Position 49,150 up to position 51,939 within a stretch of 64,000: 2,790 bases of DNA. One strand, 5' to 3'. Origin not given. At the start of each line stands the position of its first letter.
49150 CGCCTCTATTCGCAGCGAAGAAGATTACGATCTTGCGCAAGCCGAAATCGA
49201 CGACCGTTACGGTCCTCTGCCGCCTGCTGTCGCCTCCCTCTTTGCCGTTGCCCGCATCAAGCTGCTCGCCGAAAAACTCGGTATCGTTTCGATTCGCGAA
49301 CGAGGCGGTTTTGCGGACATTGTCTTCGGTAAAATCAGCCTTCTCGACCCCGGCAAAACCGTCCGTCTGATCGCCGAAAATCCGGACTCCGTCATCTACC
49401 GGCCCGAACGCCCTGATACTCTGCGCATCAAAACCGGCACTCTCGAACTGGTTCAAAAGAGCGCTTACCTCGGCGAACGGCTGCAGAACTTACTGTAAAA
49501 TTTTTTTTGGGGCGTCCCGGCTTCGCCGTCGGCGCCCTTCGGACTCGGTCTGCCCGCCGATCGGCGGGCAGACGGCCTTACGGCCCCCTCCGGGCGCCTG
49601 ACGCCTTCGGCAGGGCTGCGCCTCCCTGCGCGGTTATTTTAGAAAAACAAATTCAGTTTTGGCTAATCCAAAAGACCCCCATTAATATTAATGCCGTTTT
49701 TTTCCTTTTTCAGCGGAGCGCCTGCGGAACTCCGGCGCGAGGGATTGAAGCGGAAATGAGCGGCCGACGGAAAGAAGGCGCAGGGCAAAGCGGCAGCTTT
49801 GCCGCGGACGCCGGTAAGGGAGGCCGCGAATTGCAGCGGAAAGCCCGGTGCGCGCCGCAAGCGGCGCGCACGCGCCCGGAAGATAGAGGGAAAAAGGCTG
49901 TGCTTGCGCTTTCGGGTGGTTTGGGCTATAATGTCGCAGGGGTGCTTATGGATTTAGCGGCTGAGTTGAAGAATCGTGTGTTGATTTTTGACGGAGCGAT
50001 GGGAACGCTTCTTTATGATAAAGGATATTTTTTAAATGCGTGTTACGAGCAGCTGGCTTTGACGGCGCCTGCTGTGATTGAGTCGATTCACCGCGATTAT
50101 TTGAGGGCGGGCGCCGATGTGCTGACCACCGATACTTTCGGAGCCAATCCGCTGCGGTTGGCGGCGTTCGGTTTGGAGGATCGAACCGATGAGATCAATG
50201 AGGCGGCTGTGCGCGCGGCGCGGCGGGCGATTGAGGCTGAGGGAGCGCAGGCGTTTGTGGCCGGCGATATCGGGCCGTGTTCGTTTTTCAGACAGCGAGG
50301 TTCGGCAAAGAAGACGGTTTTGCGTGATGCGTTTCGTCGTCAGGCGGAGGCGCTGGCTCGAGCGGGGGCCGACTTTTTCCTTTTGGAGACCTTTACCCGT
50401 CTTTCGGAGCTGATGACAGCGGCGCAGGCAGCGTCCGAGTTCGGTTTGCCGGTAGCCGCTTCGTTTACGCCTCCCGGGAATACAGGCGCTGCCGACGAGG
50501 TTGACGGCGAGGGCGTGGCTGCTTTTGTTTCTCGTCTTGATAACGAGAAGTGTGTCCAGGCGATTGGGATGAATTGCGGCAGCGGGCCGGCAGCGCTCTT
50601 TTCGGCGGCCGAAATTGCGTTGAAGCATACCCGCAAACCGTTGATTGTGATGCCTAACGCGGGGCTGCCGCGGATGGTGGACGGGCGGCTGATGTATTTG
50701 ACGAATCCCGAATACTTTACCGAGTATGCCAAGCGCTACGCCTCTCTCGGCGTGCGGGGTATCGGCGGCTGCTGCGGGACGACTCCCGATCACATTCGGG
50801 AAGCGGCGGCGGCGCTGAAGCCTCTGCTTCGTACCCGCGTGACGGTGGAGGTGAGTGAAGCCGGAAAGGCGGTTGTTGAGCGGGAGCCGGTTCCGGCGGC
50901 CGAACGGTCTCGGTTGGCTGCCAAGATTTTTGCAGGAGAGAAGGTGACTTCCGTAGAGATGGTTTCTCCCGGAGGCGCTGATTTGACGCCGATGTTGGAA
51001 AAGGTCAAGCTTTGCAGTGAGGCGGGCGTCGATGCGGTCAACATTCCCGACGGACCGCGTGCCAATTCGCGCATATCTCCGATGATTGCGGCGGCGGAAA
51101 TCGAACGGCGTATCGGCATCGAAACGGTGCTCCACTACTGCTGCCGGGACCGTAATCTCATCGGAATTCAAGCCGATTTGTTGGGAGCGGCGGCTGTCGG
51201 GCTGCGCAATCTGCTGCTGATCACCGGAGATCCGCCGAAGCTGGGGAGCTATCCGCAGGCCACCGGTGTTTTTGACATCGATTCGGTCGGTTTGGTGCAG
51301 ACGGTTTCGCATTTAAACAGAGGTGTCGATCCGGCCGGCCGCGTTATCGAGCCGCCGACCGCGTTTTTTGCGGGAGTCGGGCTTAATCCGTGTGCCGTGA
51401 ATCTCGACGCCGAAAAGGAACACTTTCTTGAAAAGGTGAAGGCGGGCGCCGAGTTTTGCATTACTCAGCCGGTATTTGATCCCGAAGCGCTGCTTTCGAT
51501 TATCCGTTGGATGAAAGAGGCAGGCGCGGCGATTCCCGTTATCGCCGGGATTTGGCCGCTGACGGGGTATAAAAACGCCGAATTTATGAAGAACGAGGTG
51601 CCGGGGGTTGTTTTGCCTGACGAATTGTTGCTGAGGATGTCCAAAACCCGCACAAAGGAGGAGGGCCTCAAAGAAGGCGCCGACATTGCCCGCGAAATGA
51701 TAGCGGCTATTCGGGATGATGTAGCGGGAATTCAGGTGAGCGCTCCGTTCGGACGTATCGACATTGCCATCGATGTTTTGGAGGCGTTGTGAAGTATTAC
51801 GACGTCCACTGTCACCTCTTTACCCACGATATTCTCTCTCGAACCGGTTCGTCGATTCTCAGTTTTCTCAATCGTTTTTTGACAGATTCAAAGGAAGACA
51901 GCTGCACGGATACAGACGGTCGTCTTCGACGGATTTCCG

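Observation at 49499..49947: About 450-nt GC-rich, hairpin-dense untranslated region upstream of the YitJ-like Hcy-methyltransferase/MTHFR fusion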

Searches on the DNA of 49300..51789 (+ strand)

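Call 4: search_rna_families(source=window, start=49300, end=50150, threshold=evalue, max_evalue=10, show_alignments=3)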
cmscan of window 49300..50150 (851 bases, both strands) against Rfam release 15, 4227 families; matches with E-value up to 10: 6.
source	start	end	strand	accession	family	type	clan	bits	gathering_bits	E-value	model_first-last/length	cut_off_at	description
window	49741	49847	+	RF01705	Flavo-1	Gene; sRNA;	-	20.1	42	0.18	9-69/76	no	Flavo-1 RNA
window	49496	49537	-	RF02866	ncS16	Gene; sRNA;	-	17.9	48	0.88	1-83/83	no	Burkholderia sRNA 16 (Bc_KC_sr1)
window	49811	49876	+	RF02770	Ysr224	Gene; sRNA;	-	14.3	70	3.5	1-107/107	no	Yersinia sRNA 224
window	49485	49574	-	RF03045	proV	Gene; sRNA;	-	13.9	88.5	1.5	1-149/149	no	proV RNA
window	49592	49654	-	RF01409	STnc250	Gene; sRNA;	-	13.6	42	9.4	1-94/94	no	STnc250 Hfq binding RNA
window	49496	49571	+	RF00627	P15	Gene;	-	13.4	70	4.1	1-119/119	no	Pseudomonas sRNA P15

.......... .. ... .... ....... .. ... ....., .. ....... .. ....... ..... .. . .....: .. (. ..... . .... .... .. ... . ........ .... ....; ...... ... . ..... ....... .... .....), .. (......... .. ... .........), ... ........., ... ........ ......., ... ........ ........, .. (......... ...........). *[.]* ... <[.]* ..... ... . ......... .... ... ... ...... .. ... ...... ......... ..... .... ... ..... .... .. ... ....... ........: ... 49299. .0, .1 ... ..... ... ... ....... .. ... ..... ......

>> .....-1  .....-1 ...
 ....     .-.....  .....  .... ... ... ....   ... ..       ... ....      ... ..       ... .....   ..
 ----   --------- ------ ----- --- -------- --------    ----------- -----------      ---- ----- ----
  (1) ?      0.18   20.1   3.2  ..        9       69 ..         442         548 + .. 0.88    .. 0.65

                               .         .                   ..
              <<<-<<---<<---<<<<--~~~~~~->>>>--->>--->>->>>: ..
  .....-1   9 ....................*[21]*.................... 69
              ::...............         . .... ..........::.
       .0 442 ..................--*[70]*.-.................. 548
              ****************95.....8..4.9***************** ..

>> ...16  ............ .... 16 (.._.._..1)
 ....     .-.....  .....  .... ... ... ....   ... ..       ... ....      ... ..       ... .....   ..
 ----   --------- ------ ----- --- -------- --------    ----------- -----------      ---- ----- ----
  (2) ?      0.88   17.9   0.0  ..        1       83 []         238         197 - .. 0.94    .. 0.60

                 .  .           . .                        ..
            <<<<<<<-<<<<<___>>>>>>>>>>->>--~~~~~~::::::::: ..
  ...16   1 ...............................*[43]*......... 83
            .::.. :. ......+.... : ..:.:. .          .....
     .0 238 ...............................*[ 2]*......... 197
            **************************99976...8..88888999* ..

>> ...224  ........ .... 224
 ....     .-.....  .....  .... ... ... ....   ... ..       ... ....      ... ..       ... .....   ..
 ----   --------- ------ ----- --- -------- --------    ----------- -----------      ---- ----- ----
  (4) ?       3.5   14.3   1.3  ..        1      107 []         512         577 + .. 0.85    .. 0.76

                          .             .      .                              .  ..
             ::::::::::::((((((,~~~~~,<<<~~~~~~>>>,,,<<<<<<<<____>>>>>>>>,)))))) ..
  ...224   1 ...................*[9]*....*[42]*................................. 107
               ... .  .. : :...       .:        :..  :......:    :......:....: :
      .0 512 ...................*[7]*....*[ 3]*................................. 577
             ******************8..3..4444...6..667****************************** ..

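Call 71: search_with_rna_model(model_id=R1, sources=[L002, L003, L004, L005, L006, L007, L008, L009, L010, L011, L012, L013, L014, L015, L016, L017, L018, L019, L020, L021, L022, L023, L024, L026, L027, L028, L029, L039, L040, L041, L042, L043, L044, L045, L046, L047, L048, L049, L050, L051, L052, L053, L054, L055, L056, L057, L058, L059, L060, L061, L062, L063, L064, L065, L066, L067], max_evalue=0.1)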
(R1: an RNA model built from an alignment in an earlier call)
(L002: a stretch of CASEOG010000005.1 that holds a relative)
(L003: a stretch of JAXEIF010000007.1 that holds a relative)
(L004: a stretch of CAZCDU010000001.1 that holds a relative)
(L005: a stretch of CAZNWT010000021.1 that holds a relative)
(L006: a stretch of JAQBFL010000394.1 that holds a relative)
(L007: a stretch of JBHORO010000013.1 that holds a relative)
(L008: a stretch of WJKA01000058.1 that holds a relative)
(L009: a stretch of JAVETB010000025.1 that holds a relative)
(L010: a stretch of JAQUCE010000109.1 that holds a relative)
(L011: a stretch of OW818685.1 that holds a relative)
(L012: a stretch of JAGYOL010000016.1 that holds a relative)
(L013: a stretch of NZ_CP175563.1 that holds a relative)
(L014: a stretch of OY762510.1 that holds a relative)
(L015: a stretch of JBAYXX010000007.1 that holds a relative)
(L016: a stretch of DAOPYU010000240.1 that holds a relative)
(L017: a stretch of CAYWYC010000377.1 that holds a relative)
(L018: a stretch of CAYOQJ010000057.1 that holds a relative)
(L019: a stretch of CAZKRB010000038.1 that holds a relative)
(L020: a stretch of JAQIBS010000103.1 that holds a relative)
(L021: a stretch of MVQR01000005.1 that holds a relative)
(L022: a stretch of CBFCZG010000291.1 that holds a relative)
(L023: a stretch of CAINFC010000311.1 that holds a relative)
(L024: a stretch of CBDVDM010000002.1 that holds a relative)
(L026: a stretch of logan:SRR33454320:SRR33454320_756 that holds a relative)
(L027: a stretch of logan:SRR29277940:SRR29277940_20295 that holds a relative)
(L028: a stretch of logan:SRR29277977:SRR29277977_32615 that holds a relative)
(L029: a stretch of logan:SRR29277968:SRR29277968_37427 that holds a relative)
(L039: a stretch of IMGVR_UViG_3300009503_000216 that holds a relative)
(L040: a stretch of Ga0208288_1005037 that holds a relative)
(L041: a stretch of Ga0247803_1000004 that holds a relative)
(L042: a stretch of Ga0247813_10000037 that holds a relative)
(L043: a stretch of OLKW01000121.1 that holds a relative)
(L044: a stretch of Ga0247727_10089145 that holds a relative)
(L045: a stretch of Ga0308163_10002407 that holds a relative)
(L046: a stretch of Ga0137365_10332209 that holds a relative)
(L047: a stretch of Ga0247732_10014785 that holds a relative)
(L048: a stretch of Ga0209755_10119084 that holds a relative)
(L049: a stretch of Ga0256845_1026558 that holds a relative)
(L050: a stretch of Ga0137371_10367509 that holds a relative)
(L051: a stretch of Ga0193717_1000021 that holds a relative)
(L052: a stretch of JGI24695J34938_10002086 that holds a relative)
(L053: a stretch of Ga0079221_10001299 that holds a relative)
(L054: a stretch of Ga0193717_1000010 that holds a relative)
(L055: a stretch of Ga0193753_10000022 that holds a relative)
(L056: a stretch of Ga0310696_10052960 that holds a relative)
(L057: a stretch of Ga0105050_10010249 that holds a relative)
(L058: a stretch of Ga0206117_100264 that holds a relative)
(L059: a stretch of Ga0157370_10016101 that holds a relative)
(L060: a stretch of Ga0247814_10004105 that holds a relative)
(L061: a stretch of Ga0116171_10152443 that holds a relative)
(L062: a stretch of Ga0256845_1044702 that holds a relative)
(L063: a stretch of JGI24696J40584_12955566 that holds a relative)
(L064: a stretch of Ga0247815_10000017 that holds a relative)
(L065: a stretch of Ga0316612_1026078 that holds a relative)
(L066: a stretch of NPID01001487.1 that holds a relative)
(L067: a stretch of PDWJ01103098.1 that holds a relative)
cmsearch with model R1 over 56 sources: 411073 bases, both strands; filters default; matches with E-value up to 0.1: 32.
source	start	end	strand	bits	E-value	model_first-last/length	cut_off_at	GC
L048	2027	2195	-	102.4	5.1e-23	1-143/143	no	0.59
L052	1346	1514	+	102.4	5.1e-23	1-143/143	no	0.59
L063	394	562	-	102.4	5.1e-23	1-143/143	no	0.59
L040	395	549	-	96.3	1.8e-21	1-143/143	no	0.7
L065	796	953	+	94.3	5.6e-21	1-143/143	no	0.41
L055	7241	7357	-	92.9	1.3e-20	1-143/143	no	0.46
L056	1865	1989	+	92.2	1.9e-20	1-143/143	no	0.56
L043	4210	4329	+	91.1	3.7e-20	1-143/143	no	0.54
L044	11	164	+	90.7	4.7e-20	1-143/143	no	0.56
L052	11567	11735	+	89.2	1.1e-19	1-143/143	no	0.6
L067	1086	1243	+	88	2.3e-19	1-143/143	no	0.67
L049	1877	2025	+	85.1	1.2e-18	1-143/143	no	0.54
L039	3720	3816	-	84.9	1.3e-18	1-143/143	no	0.53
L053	1487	1640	-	80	2.4e-17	1-143/143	no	0.52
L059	4430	4583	+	80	2.4e-17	1-143/143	no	0.52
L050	349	484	+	62.6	5.5e-13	1-143/143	no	0.42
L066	3703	3854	+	60.4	2e-12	1-143/143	no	0.75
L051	509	648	-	55.4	3.6e-11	1-143/143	no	0.46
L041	11537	11664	-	52.5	1.9e-10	1-143/143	no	0.54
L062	71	160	+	51.3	3.9e-10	13-109/143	no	0.66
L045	7901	8008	+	51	4.7e-10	12-128/143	no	0.48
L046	920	1003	-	50.3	7.2e-10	13-109/143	no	0.45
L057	4528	4624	+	49.7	1e-09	12-113/143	no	0.38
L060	3586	3703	+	49.3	1.3e-09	1-143/143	no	0.49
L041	8056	8154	+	49.1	1.4e-09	12-123/143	no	0.48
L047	2799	2913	-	45.5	1.1e-08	1-143/143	no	0.43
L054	1956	2055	-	45.3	1.3e-08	12-123/143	no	0.46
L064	528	653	+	45.1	1.4e-08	1-143/143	no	0.42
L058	5500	5655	+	44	2.8e-08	1-143/143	no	0.43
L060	7086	7213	-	36.6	2e-06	1-143/143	no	0.49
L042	4979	5076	+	22.2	0.0085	14-108/143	no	0.41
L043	9725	9848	+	19.1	0.051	1-92/143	3'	0.4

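Call 81: search_rna_families(sources=[L002, L003, L026, L027, L025, L032, L033], threshold=gathering)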
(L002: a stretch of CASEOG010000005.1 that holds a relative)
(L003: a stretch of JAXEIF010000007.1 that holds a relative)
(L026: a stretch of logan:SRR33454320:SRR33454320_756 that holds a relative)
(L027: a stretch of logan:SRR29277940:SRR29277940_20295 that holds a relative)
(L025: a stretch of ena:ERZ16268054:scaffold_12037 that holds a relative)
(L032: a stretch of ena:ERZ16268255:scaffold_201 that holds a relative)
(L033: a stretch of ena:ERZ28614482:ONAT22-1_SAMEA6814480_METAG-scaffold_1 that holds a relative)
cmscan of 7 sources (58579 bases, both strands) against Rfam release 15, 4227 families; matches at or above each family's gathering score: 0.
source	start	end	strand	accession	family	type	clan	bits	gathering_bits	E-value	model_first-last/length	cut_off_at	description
